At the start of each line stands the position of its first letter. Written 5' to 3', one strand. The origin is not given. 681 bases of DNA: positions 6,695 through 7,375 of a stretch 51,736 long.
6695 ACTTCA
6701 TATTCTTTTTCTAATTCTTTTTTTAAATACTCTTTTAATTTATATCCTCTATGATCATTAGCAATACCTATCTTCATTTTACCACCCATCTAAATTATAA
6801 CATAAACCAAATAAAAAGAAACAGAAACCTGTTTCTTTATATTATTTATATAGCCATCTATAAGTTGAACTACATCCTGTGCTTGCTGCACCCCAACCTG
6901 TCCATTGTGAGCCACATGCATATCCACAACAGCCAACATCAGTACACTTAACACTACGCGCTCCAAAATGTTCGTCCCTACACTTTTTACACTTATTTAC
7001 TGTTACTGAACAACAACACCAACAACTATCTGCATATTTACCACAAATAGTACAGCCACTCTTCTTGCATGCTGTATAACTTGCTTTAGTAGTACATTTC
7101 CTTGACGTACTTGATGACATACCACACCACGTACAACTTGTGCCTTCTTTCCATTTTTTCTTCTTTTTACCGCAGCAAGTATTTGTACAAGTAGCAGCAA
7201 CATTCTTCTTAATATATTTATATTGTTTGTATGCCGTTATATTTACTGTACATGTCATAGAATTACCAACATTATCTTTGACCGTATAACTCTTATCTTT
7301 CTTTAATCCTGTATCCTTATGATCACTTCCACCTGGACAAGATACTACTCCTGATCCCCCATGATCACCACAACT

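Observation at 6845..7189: A 115-aa C-terminal tail with 20 cysteines (several CxxC, CC and CCC clusters) on a predicted extracellular Gram-positive protein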

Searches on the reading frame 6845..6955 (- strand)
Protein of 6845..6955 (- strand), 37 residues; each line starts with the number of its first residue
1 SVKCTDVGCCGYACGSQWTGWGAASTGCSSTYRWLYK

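Call 50: search_solved_structures(query=A4, max_evalue=10, show_alignments=3)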
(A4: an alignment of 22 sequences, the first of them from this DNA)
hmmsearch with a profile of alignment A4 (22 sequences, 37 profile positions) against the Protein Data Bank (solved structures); distinct sequences matched with E-value up to 10: 1.
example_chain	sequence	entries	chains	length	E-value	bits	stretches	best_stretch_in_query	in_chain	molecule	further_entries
1bvn_T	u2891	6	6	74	0.09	16.4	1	7-35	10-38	PROTEIN (TENDAMISTAT) | ALPHA-AMYLASE INHIBITOR | ALPHA-AMYLASE INHIBITOR HOE-467A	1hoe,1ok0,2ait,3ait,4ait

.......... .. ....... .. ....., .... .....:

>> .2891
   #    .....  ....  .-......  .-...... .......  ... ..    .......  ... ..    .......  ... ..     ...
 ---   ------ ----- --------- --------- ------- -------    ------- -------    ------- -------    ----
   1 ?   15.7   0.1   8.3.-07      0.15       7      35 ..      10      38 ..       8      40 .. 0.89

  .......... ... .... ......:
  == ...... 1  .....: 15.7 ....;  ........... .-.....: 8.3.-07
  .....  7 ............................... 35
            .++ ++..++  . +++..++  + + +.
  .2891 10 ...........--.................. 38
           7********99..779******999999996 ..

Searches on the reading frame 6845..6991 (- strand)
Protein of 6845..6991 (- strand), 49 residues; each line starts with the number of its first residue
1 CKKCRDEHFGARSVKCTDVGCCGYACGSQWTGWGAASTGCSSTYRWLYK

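Call 65: find_related_loci(query=A6, collection=metagenome_contigs, flank=4000)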
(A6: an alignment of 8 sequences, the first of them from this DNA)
Query A6 (49 aa) in metagenome_contigs; peptide patterns used: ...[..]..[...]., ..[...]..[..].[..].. (x = any residue, [..] = any of these).
234 stretches matched a pattern, but none encodes a relative of the query by tblastn (E <= 1e-3).

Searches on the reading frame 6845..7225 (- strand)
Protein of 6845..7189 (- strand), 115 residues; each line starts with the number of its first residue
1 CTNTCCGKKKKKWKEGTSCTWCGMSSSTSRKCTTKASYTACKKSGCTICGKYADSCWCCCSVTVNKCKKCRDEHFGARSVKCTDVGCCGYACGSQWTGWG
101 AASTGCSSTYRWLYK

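Call 5: search_protein_families(library=pfam, proteins=[window:6845-7189:-], max_evalue=1)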
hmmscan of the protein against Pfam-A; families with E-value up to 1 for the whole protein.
window:6845-7189:- (115 aa): 0 families

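Call 6: search_protein_families(library=ncbifam, proteins=[window:6845-7189:-], max_evalue=1)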
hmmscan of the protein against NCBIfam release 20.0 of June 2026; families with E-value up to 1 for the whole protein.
window:6845-7189:- (115 aa): 0 families

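Call 16: find_homologous_proteins(query=A1, max_evalue=0.01)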
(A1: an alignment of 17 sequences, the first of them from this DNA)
Query A1 (17 sequences): 706 candidates shared short words with the query, none scored E <= 0.01.

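Call 18: search_solved_structures(query=A1, max_evalue=10, show_alignments=2)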
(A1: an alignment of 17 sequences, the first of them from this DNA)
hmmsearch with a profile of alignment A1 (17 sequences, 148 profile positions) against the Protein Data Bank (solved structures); distinct sequences matched with E-value up to 10: 3.
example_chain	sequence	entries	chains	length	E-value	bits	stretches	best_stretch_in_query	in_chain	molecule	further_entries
7a6h_I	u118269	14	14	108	0.15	15.6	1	39-130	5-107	DNA-directed RNA polymerase III subunit RPC10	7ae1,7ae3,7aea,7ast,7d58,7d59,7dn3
7fji_I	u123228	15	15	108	0.16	15.6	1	39-130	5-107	DNA-directed RNA polymerase III subunit RPC10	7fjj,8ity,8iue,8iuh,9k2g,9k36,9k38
7eu0_I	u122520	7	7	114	3.2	11.4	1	39-130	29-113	DNA-directed RNA polymerases II, IV and V subunit 9A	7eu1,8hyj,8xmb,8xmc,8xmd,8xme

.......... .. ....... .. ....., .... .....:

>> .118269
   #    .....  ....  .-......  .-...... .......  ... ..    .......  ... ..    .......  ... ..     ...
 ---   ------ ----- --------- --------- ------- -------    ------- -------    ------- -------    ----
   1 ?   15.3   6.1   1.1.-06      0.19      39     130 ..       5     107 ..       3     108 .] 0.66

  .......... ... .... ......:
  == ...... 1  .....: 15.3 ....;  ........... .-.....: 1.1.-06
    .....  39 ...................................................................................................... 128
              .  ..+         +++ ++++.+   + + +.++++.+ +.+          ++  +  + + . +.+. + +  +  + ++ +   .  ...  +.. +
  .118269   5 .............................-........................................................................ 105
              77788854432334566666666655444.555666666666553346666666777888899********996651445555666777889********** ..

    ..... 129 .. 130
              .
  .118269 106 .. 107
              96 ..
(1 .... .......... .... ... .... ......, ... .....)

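Call 22: predict_structure(alignment_id=A1)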
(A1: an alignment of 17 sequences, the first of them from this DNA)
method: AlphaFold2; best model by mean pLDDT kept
length: 127 residues; sequences in the alignment: 17
mean_pLDDT: 47.6   pTM: 0.36
mean pLDDT of the five models: 47.6, 46.3, 40.4, 39.3, 34.1
residues with pLDDT >= 90: 0; 70-90: 18; 50-70: 25; < 50: 84
segments of 3 or more residues with pLDDT < 50: 17-94
pLDDT, mean of each block of 10 residues (from residue 1): 72 51 37 36 37 34 32 39 40 47 73 69 52
secondary structure, 60 per line:
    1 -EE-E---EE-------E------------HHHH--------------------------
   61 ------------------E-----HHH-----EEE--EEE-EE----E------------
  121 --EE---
elements in order: H31-34 E93-95 E98-100

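Call 28: search_protein_representatives(alignment_id=A1)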
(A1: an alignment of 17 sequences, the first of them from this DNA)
Query: 17 sequences, 148 profile positions. Proteins with E-value up to 0.001 (for the whole library): 12; up to 1e-10: 10; up to 1e-30: 5. The best 12 are listed.
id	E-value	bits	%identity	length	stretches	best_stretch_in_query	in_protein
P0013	9.2e-41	155.9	-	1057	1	1-148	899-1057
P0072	1.2e-37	145.9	-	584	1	1-148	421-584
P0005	5.8e-37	143.6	-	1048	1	1-148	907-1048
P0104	1.1e-34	136.2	-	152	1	1-148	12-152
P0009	1.1e-33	133.0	-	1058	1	1-148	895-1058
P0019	3.3e-29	118.4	-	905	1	1-148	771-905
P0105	6.6e-28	114.2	-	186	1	1-148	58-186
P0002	4.8e-18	82.2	-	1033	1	1-148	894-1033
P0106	3.2e-16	76.3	-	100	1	100-148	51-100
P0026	5.2e-16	75.6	-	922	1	2-148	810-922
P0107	2.7e-10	57.1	-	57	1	100-148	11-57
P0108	6.8e-05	39.5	-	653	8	9-46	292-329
